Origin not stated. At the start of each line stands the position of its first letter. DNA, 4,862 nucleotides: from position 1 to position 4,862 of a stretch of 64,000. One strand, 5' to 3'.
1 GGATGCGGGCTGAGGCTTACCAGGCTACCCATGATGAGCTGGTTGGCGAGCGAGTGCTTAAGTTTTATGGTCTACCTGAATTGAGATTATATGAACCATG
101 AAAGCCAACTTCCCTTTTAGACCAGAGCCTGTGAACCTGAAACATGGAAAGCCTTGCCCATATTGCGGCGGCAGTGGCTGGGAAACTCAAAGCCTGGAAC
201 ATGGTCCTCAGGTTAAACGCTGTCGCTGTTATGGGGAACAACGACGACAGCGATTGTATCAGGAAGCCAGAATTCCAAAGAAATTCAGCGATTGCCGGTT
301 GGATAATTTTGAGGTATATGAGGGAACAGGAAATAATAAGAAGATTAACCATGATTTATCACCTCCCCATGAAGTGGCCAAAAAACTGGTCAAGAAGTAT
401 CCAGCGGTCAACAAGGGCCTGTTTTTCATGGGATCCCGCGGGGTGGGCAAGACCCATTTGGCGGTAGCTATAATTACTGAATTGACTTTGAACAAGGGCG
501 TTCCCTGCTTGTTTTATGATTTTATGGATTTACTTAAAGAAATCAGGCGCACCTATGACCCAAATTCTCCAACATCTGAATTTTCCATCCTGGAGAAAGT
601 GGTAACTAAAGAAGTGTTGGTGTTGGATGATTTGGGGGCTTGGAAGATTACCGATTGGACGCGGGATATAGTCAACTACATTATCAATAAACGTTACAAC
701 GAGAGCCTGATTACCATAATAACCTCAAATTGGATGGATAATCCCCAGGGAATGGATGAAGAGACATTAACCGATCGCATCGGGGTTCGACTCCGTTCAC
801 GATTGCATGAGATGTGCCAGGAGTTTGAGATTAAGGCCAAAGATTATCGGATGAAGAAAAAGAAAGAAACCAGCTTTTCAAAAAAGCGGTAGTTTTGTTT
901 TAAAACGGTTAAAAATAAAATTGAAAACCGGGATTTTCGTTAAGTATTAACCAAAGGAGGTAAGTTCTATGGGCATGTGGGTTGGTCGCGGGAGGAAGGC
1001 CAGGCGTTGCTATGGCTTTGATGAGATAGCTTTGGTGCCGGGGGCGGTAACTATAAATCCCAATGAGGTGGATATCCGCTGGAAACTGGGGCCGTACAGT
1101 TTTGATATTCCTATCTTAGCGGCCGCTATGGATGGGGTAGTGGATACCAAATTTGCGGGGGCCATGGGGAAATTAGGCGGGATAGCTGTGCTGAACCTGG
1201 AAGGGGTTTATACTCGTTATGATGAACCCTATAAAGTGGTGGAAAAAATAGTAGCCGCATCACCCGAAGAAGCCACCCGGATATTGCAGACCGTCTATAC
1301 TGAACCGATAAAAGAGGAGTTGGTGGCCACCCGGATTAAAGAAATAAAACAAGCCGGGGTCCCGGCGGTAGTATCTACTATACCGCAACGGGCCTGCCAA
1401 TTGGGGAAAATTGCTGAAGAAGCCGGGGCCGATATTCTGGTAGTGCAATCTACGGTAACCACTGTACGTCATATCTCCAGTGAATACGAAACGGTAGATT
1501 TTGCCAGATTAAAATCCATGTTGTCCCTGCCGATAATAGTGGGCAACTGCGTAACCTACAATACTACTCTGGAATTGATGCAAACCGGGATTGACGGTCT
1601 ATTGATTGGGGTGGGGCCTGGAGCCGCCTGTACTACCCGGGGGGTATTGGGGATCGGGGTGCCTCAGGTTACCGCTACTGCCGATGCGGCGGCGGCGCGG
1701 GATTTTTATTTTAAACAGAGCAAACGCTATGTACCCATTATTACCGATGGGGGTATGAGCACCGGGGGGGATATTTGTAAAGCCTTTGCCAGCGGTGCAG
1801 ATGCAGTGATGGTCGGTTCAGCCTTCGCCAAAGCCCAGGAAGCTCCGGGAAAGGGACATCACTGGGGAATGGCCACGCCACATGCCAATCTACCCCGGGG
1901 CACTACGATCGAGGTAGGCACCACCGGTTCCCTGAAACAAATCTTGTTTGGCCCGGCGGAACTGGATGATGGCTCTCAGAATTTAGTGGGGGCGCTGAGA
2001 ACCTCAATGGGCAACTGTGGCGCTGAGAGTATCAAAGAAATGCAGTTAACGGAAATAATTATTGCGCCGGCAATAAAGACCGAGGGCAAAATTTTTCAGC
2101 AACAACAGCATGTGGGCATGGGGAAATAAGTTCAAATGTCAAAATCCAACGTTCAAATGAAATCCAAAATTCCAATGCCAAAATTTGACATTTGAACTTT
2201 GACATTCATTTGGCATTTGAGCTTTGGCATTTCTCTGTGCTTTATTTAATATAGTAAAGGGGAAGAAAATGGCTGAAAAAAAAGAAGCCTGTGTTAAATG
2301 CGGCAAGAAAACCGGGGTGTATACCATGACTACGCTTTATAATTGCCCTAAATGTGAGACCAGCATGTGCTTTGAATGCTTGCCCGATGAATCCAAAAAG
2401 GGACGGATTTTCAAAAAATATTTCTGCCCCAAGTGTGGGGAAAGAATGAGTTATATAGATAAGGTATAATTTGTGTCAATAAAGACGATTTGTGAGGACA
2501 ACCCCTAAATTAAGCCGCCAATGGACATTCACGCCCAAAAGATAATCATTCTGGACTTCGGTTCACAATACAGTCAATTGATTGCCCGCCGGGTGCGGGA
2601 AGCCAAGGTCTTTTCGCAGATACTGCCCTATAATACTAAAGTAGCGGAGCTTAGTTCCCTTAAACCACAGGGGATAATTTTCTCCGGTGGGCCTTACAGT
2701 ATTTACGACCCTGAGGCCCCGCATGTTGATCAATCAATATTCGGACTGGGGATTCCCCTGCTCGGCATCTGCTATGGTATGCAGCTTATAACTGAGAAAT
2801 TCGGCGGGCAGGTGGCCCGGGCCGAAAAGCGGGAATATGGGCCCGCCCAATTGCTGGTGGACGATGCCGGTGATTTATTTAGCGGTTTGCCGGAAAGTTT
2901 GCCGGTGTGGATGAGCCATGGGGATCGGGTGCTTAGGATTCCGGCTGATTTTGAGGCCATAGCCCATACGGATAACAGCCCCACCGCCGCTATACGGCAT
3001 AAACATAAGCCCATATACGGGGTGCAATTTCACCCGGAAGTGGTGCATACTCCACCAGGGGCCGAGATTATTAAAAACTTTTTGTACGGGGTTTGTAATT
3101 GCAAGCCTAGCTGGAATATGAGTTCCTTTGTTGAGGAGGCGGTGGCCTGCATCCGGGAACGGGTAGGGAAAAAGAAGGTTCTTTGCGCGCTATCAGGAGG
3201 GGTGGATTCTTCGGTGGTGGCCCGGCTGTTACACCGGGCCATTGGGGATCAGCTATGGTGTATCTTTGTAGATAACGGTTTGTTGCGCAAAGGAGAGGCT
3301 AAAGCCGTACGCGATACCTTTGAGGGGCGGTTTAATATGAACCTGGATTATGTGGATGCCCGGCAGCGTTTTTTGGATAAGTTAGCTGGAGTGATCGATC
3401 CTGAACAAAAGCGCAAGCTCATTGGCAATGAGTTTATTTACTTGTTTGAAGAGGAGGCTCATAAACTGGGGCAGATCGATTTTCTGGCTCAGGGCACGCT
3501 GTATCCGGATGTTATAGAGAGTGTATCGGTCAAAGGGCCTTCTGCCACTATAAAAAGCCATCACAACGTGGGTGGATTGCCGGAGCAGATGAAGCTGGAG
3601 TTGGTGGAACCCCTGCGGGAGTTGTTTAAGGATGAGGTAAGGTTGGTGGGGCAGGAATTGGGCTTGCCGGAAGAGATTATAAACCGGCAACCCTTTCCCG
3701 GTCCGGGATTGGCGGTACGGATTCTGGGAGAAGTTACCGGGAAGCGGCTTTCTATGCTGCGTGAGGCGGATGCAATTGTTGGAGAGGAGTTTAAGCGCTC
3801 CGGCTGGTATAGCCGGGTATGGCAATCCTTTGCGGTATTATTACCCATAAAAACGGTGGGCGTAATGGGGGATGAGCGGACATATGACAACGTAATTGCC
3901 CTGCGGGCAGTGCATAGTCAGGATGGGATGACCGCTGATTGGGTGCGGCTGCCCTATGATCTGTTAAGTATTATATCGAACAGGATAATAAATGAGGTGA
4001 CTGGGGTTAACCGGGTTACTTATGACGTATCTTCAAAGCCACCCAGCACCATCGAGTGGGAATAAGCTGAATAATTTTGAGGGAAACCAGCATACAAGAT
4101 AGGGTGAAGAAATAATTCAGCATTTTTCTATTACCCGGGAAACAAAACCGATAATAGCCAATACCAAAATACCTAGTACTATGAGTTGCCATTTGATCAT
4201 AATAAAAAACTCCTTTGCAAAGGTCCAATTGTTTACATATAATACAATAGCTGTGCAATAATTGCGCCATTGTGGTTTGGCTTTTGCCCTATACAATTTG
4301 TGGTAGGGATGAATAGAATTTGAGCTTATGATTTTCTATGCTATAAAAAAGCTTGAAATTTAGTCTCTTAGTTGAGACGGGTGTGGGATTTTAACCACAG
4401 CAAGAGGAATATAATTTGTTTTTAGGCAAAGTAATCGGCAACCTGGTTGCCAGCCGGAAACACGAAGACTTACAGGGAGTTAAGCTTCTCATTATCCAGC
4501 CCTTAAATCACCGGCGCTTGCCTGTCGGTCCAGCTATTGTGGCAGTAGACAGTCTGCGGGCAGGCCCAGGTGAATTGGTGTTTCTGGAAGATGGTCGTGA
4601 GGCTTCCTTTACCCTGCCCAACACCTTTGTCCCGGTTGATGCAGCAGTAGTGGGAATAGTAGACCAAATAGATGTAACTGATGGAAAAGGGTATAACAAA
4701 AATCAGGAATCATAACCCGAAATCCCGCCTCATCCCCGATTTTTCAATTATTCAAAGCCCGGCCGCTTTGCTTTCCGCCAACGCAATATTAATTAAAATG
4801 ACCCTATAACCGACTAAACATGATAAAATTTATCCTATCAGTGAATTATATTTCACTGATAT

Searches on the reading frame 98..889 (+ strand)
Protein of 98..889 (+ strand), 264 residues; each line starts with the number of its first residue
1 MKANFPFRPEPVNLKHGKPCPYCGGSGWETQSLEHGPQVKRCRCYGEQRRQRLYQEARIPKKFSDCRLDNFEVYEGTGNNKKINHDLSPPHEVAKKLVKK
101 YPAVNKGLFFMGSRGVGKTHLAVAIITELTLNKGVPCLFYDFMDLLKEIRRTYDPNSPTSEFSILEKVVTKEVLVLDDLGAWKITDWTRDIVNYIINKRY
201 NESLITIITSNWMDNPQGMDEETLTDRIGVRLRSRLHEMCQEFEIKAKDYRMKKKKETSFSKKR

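Call 13: search_protein_families(library=pfam, proteins=[window:98-889:+], max_evalue=0.001)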
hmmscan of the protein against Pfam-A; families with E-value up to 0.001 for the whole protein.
window:98-889:+ (264 aa): 5 families
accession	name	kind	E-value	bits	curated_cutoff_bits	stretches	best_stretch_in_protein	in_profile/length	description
PF01695.23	IstB_IS21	-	3.7e-18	66.3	24.1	1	104-257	91-237/238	IstB-like ATP binding protein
PF03969.22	AFG1_ATPase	-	1.2e-07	31.5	27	1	82-258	36-211/361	AFG1-like ATPase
PF00308.24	Bac_DnaA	-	0.00013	22.7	23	1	92-233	21-156/162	Bacterial DnaA ATPAse domain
PF13173.12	AAA_14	-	0.00017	22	27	1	106-216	3-104/129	AAA domain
PF00004.35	AAA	-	0.00032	21.6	21.2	1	109-230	2-125/131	ATPase family associated with various cellular activities (AAA)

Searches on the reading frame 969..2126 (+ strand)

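Call 13: search_protein_families(library=pfam, proteins=[window:969-2126:+], max_evalue=0.001)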
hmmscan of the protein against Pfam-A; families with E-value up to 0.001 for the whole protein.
window:969-2126:+ (386 aa): 8 families
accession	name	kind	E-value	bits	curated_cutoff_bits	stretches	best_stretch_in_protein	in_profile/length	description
PF00478.31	IMPDH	-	1.1e-53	182.9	25.6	1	15-360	2-327/345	IMP dehydrogenase / GMP reductase domain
PF01070.24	FMN_dh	-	5.3e-12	45.9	24.9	1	166-294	198-313/350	FMN-dependent dehydrogenase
PF03060.21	NMO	-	3.6e-08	33.6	28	1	47-295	12-234/331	Nitronate monooxygenase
PF05690.20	ThiG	-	5.7e-06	26.3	23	1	253-292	174-213/247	Thiazole biosynthesis protein ThiG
PF01645.23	Glu_synthase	-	3.3e-05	23.7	20.4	1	216-285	240-306/369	Conserved region in glutamate synthase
PF01207.24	Dus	-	9.1e-05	22.1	20.4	0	140-215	138-215/311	Dihydrouridine synthase (Dus)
PF04131.20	NanE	-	0.00015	21.5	27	0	244-290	132-180/192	Putative N-acetylmannosamine-6-phosphate epimerase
PF01180.27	DHO_dh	-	0.00032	20.4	27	1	231-289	219-275/291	Dihydroorotate dehydrogenase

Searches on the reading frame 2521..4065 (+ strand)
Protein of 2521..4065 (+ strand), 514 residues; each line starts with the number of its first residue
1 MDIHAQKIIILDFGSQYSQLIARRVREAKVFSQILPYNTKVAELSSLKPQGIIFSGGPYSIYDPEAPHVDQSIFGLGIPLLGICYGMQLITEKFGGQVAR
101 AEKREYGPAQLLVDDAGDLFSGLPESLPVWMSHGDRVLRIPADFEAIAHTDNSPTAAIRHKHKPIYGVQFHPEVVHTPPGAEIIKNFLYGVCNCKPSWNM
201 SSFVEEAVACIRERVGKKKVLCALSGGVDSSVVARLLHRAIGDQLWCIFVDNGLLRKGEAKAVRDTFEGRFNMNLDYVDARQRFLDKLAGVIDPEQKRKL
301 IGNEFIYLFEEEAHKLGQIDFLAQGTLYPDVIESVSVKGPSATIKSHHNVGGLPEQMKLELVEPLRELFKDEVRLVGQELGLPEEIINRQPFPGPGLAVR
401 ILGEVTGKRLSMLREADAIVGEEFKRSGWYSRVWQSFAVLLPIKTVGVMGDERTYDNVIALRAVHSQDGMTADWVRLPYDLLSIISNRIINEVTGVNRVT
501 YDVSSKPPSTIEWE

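Call 13: search_protein_families(library=pfam, proteins=[window:2521-4062:+], max_evalue=0.001)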
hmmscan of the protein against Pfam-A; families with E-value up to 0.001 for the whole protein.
window:2521-4062:+ (514 aa): 5 families
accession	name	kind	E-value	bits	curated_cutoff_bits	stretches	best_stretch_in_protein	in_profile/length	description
PF00117.34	GATase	-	2.1e-49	168.2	22.8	1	10-189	2-188/190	Glutamine amidotransferase class-I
PF00958.27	GMP_synt_C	-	7e-45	151.5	27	1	422-513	1-92/92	GMP synthase C terminal domain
PF02540.23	NAD_synthase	-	3.4e-09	36.6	21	1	211-244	9-45/242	NAD synthase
PF07722.19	Peptidase_C26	-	1.1e-08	35.5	20.5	1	75-173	103-219/219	Peptidase C26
PF03054.22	tRNA_Me_trans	-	2.9e-05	24.2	20.6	1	218-252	1-34/202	tRNA methyl transferase HUP domain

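Call 15: find_encoding_contigs(protein=window:2521-4065:+, flank=10000, max_places=5)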
Protein window:2521-4065:+ (514 aa): no gene with exactly this product is on record in the collection.

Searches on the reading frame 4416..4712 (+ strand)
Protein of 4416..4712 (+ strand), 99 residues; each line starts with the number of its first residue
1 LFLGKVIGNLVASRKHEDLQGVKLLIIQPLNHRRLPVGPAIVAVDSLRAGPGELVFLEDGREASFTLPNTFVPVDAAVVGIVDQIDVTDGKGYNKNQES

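Call 72: search_protein_families(library=pfam, proteins=[window:4416-4712:+], max_evalue=0.01)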
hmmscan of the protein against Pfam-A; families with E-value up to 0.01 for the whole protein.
window:4416-4712:+ (99 aa): 1 family
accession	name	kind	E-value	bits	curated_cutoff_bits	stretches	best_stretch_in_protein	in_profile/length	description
PF03319.19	EutN_CcmL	-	1.7e-26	93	25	1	1-83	1-83/83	Ethanolamine utilisation protein EutN/carboxysome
